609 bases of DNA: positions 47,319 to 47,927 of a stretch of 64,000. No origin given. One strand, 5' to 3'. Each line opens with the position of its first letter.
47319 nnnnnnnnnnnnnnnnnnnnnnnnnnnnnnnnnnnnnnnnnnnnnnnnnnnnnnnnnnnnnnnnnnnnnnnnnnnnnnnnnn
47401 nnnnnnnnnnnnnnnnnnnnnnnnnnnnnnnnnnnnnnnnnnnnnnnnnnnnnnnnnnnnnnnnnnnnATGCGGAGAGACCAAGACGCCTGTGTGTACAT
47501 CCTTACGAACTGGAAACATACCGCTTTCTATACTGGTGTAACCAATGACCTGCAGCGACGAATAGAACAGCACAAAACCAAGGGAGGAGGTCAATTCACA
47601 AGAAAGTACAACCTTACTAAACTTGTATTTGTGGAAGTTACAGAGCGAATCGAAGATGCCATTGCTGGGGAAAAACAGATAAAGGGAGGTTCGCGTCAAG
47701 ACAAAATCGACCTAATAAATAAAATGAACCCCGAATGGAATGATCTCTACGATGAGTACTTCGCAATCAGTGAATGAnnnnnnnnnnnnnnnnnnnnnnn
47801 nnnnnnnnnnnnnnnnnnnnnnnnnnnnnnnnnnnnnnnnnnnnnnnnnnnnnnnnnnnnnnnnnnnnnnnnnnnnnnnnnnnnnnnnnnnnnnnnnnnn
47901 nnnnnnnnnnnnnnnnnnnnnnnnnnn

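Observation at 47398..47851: Intact small GIY-YIG nuclease gene packaged inside nested perfect inverted repeats: a ~450-bp mobile-element candidate with no transposase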

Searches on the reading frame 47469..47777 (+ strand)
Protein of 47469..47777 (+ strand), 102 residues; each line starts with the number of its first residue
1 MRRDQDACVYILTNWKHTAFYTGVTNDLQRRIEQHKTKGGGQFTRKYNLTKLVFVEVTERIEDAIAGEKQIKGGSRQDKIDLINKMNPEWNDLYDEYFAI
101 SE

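Call 5: search_protein_families(library=pfam, proteins=[window:47469-47774:+], max_evalue=0.01)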
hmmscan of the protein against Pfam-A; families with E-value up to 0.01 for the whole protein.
window:47469-47774:+ (102 aa): 2 families
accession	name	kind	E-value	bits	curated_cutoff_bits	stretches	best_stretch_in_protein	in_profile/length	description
PF01541.30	GIY-YIG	-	4.4e-14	53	22.6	1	8-78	3-75/78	GIY-YIG catalytic domain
PF10544.15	T5orf172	-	0.0047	17.8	20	1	8-66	2-64/101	T5orf172 domain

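Call 13: find_encoding_contigs(protein=window:47469-47777:+, flank=5000, max_places=10)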
Protein window:47469-47777:+ (102 aa): 1 contig read that carries it; 1 place shown.
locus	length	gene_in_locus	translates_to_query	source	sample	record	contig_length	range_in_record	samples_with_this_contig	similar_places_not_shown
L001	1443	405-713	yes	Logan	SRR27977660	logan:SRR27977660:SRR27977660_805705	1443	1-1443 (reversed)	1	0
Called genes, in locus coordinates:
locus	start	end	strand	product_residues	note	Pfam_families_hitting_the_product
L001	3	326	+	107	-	?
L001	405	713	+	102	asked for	PF01541:GIY-YIG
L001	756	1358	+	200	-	PF03602:Cons_hypoth95, PF05175:MTS (weak)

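Call 14: find_homologous_proteins(query=window:47469-47774:+)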
Query window:47469-47774:+ (102 aa): 2197 proteins with E <= 0.001 among 2198 candidates; the best 120 are listed.
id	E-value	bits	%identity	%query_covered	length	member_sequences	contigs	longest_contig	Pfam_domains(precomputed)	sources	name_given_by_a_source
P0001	1.6e-56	207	99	92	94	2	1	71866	PF01541.31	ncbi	ncbi:MAG: GIY-YIG nuclease family protein [Anaerolineales bacterium]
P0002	6.1e-44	166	75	97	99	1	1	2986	PF01541.31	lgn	-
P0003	1.2e-42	162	73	96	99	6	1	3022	PF01541.31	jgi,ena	-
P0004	1.5e-41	159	71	97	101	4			PF01541.31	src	-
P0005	3.3e-41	158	73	97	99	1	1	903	PF01541.31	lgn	-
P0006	7.7e-41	157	72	97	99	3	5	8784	PF01541.31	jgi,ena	-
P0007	7.7e-41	157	71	97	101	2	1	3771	PF01541.31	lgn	-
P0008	9.8e-41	156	66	96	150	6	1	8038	PF01541.31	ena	-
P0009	1.7e-40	155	71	97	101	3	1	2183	PF01541.31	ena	-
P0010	2.6e-40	155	70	96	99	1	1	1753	PF01541.31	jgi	jgi:putative endonuclease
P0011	6.6e-40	154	69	97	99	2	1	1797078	PF01541.31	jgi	jgi:putative endonuclease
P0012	7.5e-40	153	69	97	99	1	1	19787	PF01541.31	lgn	-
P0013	1.7e-39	152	70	97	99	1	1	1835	PF01541.31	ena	-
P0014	3.5e-38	148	67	96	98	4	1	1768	PF01541.31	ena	-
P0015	1.5e-37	146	65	96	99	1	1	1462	PF01541.31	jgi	jgi:putative endonuclease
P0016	3.2e-37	145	73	86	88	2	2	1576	PF01541.31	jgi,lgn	jgi:putative endonuclease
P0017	4.0e-37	145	64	96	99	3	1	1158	PF01541.31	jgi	-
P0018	4.3e-37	144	67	94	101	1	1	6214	PF01541.31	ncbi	-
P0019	6.3e-37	144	64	97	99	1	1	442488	PF01541.31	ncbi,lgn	ncbi:MAG: GIY-YIG nuclease family protein [Anaerolineales bacterium]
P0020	9.3e-35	137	68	90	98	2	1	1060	PF01541.31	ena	-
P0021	2.5e-34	136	68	86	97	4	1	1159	PF01541.31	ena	-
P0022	2.8e-34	135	66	94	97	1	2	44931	PF01541.31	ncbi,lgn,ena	-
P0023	3.2e-34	135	67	87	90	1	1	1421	PF01541.31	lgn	-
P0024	4.8e-34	135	68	90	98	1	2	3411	PF01541.31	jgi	jgi:putative endonuclease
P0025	5.2e-34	135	60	94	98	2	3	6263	PF01541.31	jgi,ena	jgi:putative endonuclease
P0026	6.4e-34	134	66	89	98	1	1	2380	PF01541.31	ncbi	-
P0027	1.0e-33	134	60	94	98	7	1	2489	PF01541.31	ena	-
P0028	1.2e-33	133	64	96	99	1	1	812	PF01541.31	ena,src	-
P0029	1.7e-33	133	61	96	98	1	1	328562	PF01541.31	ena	-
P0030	2.8e-33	132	62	93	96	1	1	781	PF01541.31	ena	-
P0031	2.8e-33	132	63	96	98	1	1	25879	PF01541.31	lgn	-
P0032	4.0e-33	132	64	94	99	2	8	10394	PF01541.31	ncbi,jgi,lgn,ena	-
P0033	7.4e-33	131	64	90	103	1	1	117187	PF01541.31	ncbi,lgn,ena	-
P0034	1.4e-32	130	61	94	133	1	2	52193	PF01541.31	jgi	jgi:putative endonuclease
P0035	1.5e-32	130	59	97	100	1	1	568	PF01541.31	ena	-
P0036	1.7e-32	130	60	96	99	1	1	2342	PF01541.31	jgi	jgi:putative endonuclease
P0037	1.8e-32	130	63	93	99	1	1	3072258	PF01541.31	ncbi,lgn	-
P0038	2.2e-32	129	66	90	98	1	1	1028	PF01541.31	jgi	jgi:putative endonuclease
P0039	2.3e-32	129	63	96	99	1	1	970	PF01541.31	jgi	jgi:putative endonuclease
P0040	2.3e-32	129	63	93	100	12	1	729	PF01541.31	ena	-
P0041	2.5e-32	129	65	86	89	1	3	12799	PF01541.31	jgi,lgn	-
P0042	3.1e-32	129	60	94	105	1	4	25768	PF01541.31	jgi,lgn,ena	-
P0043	3.4e-32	129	62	93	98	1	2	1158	PF01541.31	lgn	-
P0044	3.4e-32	129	61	97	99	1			PF01541.31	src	-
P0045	3.9e-32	129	64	94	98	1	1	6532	PF01541.31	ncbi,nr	ncbi:MAG: GIY-YIG nuclease family protein [Chloroflexota bacterium]|nr:GIY-YIG nuclease family prote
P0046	4.6e-32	128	64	94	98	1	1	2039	PF01541.31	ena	-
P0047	5.0e-32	128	60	97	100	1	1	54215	PF01541.31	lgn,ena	-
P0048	5.5e-32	128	67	90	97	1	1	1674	PF01541.31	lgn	-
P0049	5.6e-32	128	65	91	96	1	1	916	PF01541.31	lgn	-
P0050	6.8e-32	128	65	93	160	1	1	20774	PF01541.31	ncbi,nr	ncbi:MAG TPA: GIY-YIG nuclease family protein [Anaerolineales bacterium]|nr:GIY-YIG nuclease family 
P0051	7.4e-32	128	64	94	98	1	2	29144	PF01541.31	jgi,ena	-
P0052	8.3e-32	128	63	90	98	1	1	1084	PF01541.31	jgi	jgi:putative endonuclease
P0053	8.7e-32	127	62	93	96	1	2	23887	PF01541.31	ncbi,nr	ncbi:MAG: GIY-YIG nuclease family protein [Dehalococcoidia bacterium]|nr:GIY-YIG nuclease family pro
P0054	8.9e-32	127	61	93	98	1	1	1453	PF01541.31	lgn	-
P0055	9.8e-32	127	61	93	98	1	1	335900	PF01541.31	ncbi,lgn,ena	ncbi:MAG: GIY-YIG nuclease family protein [Chloroflexota bacterium]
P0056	1.0e-31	127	66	87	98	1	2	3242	PF01541.31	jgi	jgi:putative endonuclease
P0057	1.0e-31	127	64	90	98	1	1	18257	PF01541.31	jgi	jgi:putative endonuclease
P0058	1.1e-31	127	58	97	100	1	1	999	PF01541.31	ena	-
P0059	1.2e-31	127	62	95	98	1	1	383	PF01541.31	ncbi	-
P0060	1.9e-31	126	61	94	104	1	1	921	PF01541.31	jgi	jgi:putative endonuclease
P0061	2.1e-31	126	61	94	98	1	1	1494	PF01541.31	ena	-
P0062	2.3e-31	126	60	95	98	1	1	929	PF01541.31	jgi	jgi:putative endonuclease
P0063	2.4e-31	126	62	96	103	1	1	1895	PF01541.31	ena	-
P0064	2.4e-31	126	64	94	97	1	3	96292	PF01541.31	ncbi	-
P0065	2.5e-31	126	59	97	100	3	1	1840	PF01541.31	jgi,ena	jgi:putative endonuclease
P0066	2.5e-31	126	61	94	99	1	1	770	PF01541.31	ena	-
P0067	3.0e-31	126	63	90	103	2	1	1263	PF01541.31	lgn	-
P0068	3.1e-31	126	60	95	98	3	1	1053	PF01541.31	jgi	-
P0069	4.6e-31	125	62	93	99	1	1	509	PF01541.31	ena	-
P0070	5.1e-31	125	64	92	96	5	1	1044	PF01541.31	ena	-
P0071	5.6e-31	125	61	94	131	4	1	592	PF01541.31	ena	-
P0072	5.7e-31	125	61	95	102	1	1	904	PF01541.31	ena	-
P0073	5.8e-31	125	63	97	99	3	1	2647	PF01541.31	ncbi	-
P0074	5.9e-31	125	58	95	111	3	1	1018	PF01541.31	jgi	-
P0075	6.1e-31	125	61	94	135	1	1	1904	PF01541.31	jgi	jgi:putative endonuclease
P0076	6.2e-31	125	61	94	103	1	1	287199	PF01541.31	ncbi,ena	-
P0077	6.4e-31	125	62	90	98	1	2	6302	PF01541.31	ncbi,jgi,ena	-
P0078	6.8e-31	125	62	90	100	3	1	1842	PF01541.31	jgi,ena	-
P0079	7.0e-31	125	61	93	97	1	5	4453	PF01541.31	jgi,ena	-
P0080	7.1e-31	125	69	86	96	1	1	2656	PF01541.31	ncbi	-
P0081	7.4e-31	124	60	92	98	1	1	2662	PF01541.31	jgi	jgi:putative endonuclease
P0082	7.7e-31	124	61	94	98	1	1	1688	PF01541.31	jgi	jgi:putative endonuclease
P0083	9.1e-31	124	66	86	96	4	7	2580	PF01541.31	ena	-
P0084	9.2e-31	124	66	86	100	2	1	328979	PF01541.31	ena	-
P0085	9.5e-31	124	61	95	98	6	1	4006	PF01541.31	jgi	jgi:putative endonuclease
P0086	1.0e-30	124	65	94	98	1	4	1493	PF01541.31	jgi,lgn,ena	-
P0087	1.1e-30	124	61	96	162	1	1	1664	PF01541.31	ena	-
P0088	1.1e-30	124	64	90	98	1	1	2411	PF01541.31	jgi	jgi:putative endonuclease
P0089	1.1e-30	124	62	92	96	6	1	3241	PF01541.31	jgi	-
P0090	1.4e-30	124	67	86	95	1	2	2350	PF01541.31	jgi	jgi:putative endonuclease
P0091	1.4e-30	124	60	94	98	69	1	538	PF01541.31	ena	-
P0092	1.4e-30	124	65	86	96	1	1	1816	PF01541.31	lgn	-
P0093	1.7e-30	123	64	90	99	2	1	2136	PF01541.31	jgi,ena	-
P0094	1.8e-30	123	61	92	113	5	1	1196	PF01541.31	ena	-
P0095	1.9e-30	123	62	90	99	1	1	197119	PF01541.31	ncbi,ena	-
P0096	2.1e-30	123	66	86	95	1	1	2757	PF01541.31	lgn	-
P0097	2.1e-30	123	68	86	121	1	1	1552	PF01541.31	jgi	jgi:putative endonuclease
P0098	2.4e-30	123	64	97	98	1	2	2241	PF01541.31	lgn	-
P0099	2.4e-30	123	61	94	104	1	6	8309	PF01541.31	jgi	jgi:putative endonuclease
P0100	2.4e-30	123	59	97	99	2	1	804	PF01541.31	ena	-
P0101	2.5e-30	123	66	91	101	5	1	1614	PF01541.31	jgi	jgi:putative endonuclease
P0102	2.8e-30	123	65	87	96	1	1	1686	PF01541.31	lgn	-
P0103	2.9e-30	123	62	90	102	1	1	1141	PF01541.31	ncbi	-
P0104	3.0e-30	123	65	87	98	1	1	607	PF01541.31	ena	-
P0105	3.5e-30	122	60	93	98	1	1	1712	PF01541.31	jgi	jgi:putative endonuclease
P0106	3.8e-30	122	61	94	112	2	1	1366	PF01541.31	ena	-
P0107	3.9e-30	122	61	90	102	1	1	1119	PF01541.31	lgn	-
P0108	4.4e-30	122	63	94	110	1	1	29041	PF01541.31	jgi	jgi:putative endonuclease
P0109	4.5e-30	122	58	94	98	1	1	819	PF01541.31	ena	-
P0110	4.8e-30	122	57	94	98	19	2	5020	PF01541.31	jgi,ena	-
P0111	4.9e-30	122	65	91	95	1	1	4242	PF01541.31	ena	-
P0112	4.9e-30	122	60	89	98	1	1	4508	PF01541.31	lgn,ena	-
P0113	4.9e-30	122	59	97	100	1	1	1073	PF01541.31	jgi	jgi:putative endonuclease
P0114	5.4e-30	122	59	97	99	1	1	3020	PF01541.31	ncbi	ncbi:MAG: GIY-YIG nuclease family protein [Anaerolineales bacterium]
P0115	5.7e-30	122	65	91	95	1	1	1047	PF01541.31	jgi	-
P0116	5.8e-30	122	63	92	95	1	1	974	PF01541.31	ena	-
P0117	5.8e-30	122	59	96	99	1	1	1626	PF01541.31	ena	-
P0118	5.9e-30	122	58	95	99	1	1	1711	PF01541.31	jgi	jgi:putative endonuclease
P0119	5.9e-30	122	65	86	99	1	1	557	PF01541.31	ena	-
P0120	6.0e-30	122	62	90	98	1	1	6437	PF01541.31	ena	-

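Call 24: find_related_loci(query=A1, collection=genome_contigs, flank=3000)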
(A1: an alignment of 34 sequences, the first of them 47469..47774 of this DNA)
Query A1 (102 aa) in genome_contigs; peptide patterns used: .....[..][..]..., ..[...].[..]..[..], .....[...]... (x = any residue, [..] = any of these).
599 stretches matched a pattern (row limit reached: there are more); 585 encode a relative of the query (tblastn E <= 1e-3); the best 80 are kept; 80 distinct loci.
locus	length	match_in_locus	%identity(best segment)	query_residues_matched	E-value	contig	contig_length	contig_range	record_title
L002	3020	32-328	59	1-99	9e-37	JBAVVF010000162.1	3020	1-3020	MAG: Anaerolineales bacterium isolate MFD01609_ilm_asm_bin14 k127_246009, whole genome shotgun sequence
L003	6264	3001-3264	64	8-95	6e-35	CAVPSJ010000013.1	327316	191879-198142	MAG: uncultured delta proteobacterium isolate MFD10007.bin.2.36 genome assembly, contig: contig_50156, whole genome shot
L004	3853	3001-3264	63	9-96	1e-34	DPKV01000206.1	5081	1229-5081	MAG TPA_asm: Anaerolineaceae bacterium isolate UBA10909 contig_44505, whole genome shotgun sequence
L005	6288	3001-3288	57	1-96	1e-34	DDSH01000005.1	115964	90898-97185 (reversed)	MAG TPA_asm: Anaerolineales bacterium UBA2395 UBA2395_contig_1335, whole genome shotgun sequence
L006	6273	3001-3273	60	4-94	6e-34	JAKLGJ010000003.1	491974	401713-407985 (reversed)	MAG: Candidatus Omnitrophota bacterium isolate RA.bin37 RA.bin37_3, whole genome shotgun sequence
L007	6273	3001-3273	59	9-99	8e-34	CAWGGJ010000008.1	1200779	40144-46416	MAG: uncultured Chloroflexia bacterium isolate MFD02979.bin.1.144 genome assembly, contig: contig_44855, whole genome sh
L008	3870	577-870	57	1-98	7e-34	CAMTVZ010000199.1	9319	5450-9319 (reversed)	MAG: uncultured Ignavibacteriae bacterium isolate G04_MAG_00013 genome assembly, contig: G04_MAG_00013_000000000182, who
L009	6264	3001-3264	64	9-96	4e-33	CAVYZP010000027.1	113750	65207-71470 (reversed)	MAG: uncultured Chloroflexia bacterium isolate MFD02138.bin.3.55 genome assembly, contig: contig_1450, whole genome shot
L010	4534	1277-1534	64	9-94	2e-33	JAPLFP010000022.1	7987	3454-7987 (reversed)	MAG: Ignavibacteriales bacterium isolate LacPavin_0920_SED5_MAG_52_10 LacPavin_0920_SED5_scaffold_1789135, whole genome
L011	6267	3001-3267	58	8-96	3e-33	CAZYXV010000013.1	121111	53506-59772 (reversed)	MAG TPA_asm: uncultured Anaerolineae bacterium isolate binchicken_co26_194 genome assembly, contig: NODE_212_length_1211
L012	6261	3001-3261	62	9-95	8e-33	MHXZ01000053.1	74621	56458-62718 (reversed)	MAG: Planctomycetes bacterium GWF2_41_51 gwf2_scaffold_2409, whole genome shotgun sequence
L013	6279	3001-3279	58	9-101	1e-32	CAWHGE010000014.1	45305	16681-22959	MAG: uncultured Chloroflexia bacterium isolate MFD00709.bin.2.174 genome assembly, contig: contig_28310, whole genome sh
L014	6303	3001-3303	54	1-101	8e-33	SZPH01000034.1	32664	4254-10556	Chloroflexi bacterium CFX5 ZYPT4scaffold_680, whole genome shotgun sequence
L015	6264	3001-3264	60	9-96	2e-32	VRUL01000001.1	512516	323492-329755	MAG: Planctomycetota bacterium isolate MohnsGC08_bin191 NODE_1_length_512516_cov_46.995404, whole genome shotgun sequenc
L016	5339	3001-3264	65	9-96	2e-32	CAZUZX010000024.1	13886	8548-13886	MAG TPA_asm: uncultured Dehalococcoidia bacterium isolate binchicken_co383_164 genome assembly, contig: NODE_1375_length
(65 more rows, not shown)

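Call 35: search_protein_families(library=ncbifam, proteins=[window:47469-47774:+], max_evalue=1)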
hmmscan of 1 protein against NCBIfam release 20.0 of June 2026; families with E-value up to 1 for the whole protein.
window:47469-47774:+ (102 aa): 3 families
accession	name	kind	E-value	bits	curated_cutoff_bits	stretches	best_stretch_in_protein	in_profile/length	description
TIGR01453.1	grpIintron_endo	subfamily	0.0042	17.1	56.05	1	8-38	3-33/215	group I intron endonuclease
NF005906.0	PRK07883.1-4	equivalog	0.02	13.2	495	1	6-53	215-262/563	DEDD exonuclease domain-containing protein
NF005905.0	PRK07883.1-3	equivalog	0.13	10.9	508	1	7-91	227-302/581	DEDD exonuclease domain-containing protein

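Call 36: search_solved_structures(query=A1, max_evalue=1, show_alignments=2)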
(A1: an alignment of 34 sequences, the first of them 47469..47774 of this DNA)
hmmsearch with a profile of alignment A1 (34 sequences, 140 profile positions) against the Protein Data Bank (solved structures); distinct sequences matched with E-value up to 1: 7.
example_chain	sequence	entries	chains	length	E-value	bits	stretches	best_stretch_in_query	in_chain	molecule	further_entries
1zg2_A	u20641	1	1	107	1.2e-08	37.7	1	40-117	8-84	Hypothetical UPF0213 protein BH0048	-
1ywl_A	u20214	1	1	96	0.00018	24.1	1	36-117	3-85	Hypothetical UPF0213 protein EF2693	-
1yd6_A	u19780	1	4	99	0.061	16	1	36-79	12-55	UvrC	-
7cq2_A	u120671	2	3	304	0.37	13.4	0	37-72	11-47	Structure-specific endonuclease subunit SLX1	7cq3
5fuv_A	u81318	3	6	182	0.57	12.8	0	53-80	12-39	THYMDINE KINASE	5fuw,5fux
5fuy_A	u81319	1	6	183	0.57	12.8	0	53-80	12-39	THYMDINE KINASE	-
6seh_C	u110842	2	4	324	0.96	12.1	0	40-69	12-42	Structure-specific endonuclease subunit SLX1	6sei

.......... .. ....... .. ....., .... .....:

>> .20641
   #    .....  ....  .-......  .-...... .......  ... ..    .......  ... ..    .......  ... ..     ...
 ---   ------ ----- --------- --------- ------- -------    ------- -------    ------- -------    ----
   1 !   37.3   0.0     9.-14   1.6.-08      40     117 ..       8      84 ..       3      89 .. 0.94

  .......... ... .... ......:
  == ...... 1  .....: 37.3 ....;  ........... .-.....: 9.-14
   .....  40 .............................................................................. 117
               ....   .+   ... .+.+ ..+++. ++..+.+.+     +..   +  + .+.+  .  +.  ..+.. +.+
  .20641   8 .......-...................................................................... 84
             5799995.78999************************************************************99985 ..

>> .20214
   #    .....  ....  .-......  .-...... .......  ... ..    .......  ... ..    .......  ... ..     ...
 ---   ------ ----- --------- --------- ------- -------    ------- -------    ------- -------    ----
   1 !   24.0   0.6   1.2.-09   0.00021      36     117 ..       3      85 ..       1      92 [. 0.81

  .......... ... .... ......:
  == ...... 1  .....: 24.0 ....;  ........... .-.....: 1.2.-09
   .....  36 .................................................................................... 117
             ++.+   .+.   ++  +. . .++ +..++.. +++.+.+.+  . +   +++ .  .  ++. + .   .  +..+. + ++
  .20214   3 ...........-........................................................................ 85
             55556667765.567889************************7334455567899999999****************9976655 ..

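Call 37: search_protein_families(library=padloc, proteins=[window:47469-47774:+], max_evalue=1)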
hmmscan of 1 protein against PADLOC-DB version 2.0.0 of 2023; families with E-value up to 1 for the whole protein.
window:47469-47774:+ (102 aa): 1 family
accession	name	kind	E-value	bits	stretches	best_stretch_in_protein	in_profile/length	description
PDLC03975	UzuA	-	0.0014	16.3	1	9-38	159-188/277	-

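Call 52: find_encoding_contigs(protein=P0032, flank=2500, max_places=10)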
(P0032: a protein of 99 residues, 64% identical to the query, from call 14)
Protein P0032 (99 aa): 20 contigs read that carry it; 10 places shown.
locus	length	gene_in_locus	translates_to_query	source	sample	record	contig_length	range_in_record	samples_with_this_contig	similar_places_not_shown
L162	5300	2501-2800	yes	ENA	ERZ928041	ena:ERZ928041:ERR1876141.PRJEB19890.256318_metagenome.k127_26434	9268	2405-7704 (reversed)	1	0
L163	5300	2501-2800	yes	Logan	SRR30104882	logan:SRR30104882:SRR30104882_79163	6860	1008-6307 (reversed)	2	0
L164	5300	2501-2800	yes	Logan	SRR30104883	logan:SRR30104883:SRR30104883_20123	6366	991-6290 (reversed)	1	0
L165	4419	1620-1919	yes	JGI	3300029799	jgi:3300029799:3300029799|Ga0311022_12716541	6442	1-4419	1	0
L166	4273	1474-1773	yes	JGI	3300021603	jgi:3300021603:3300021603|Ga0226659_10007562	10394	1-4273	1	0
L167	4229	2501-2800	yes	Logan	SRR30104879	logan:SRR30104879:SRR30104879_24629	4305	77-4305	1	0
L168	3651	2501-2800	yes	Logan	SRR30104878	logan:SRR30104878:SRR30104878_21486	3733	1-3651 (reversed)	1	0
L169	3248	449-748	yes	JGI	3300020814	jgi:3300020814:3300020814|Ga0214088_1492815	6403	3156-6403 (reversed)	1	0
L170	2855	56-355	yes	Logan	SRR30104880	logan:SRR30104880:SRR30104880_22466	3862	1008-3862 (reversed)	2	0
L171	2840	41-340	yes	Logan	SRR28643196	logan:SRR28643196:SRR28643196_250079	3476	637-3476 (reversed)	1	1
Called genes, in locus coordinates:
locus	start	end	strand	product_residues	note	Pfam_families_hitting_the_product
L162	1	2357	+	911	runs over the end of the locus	PF01555:N6_N4_Mtase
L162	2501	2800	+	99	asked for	PF01541:GIY-YIG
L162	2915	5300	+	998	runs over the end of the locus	PF04851:ResIII, PF18766:SWI2_SNF2 (weak), PF27151:YagJ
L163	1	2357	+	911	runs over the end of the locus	PF01555:N6_N4_Mtase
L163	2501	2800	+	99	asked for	PF01541:GIY-YIG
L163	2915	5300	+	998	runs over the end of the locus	PF04851:ResIII, PF18766:SWI2_SNF2 (weak), PF27151:YagJ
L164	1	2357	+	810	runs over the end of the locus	?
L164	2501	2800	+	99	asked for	PF01541:GIY-YIG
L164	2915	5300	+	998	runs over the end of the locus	PF04851:ResIII, PF18766:SWI2_SNF2 (weak), PF27151:YagJ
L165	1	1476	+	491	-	?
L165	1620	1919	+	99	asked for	PF01541:GIY-YIG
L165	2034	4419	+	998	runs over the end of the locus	PF04851:ResIII, PF18766:SWI2_SNF2 (weak), PF27151:YagJ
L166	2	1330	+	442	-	?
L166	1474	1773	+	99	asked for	PF01541:GIY-YIG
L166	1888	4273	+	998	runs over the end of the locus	PF04851:ResIII, PF18766:SWI2_SNF2 (weak), PF27151:YagJ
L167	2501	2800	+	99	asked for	PF01541:GIY-YIG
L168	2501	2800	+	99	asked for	PF01541:GIY-YIG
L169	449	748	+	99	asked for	PF01541:GIY-YIG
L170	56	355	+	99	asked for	PF01541:GIY-YIG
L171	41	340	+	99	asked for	PF01541:GIY-YIG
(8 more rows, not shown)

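Call 53: find_encoding_contigs(protein=P0099, flank=2500, max_places=10)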
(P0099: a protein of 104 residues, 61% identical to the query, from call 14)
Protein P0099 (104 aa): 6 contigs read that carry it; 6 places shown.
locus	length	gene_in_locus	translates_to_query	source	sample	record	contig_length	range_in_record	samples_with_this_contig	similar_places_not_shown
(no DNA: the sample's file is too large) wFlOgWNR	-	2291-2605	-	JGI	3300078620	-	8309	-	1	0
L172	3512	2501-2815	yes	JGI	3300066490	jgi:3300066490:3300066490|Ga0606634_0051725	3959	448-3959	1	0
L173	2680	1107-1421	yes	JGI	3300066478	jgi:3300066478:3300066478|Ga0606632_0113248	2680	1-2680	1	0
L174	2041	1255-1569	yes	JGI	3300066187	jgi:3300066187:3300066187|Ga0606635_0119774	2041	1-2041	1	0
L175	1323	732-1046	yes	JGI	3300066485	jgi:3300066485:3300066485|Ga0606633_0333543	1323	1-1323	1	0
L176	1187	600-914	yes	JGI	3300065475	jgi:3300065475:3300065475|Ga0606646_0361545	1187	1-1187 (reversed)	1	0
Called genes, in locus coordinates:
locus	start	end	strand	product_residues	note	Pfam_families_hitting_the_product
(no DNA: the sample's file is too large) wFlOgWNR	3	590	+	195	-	PF09376:NurA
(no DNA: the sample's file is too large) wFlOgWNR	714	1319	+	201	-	-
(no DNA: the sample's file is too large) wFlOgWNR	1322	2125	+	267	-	PF00149:Metallophos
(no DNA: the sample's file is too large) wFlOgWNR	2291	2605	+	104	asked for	PF01541:GIY-YIG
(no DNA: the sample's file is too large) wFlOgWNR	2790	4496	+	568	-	PF01935:DUF87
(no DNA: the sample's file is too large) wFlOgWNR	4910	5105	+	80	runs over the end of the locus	-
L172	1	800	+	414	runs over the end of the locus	?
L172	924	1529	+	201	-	-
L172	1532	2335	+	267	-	PF00149:Metallophos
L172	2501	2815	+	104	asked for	PF01541:GIY-YIG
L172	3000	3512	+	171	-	?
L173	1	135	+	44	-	?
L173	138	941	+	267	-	PF00149:Metallophos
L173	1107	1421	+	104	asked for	PF01541:GIY-YIG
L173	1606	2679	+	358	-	?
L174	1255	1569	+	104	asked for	PF01541:GIY-YIG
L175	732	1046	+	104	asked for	PF01541:GIY-YIG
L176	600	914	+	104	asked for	PF01541:GIY-YIG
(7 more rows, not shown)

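Call 57: search_protein_representatives(alignment_id=A1)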
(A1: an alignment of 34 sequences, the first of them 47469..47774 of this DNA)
Query: 34 sequences, 140 profile positions. Proteins with E-value up to 0.001 (for the whole library): 24394; up to 1e-10: 9809; up to 1e-30: 518. The best 150 are listed.
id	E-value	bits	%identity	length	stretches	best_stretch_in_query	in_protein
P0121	3.5e-49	182.1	-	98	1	35-131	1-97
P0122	3.2e-48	178.9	-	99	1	34-131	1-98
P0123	2.4e-47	176.1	-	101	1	37-133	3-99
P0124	3.3e-46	172.4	-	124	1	10-129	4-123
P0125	4.2e-46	172.1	-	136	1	28-129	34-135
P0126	4.9e-46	171.9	-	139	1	30-130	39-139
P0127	8.2e-46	171.1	-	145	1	23-128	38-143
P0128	8.8e-45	167.8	-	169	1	23-129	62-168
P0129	9.4e-45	167.7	-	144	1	20-130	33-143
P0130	1.0e-44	167.6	-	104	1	34-130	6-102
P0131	1.3e-44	167.2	-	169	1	34-129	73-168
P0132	6.7e-44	164.9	-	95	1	37-129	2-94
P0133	1.5e-43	163.8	-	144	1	20-129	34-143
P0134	5.0e-42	158.9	-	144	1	37-132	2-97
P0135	6.9e-42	158.4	-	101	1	36-131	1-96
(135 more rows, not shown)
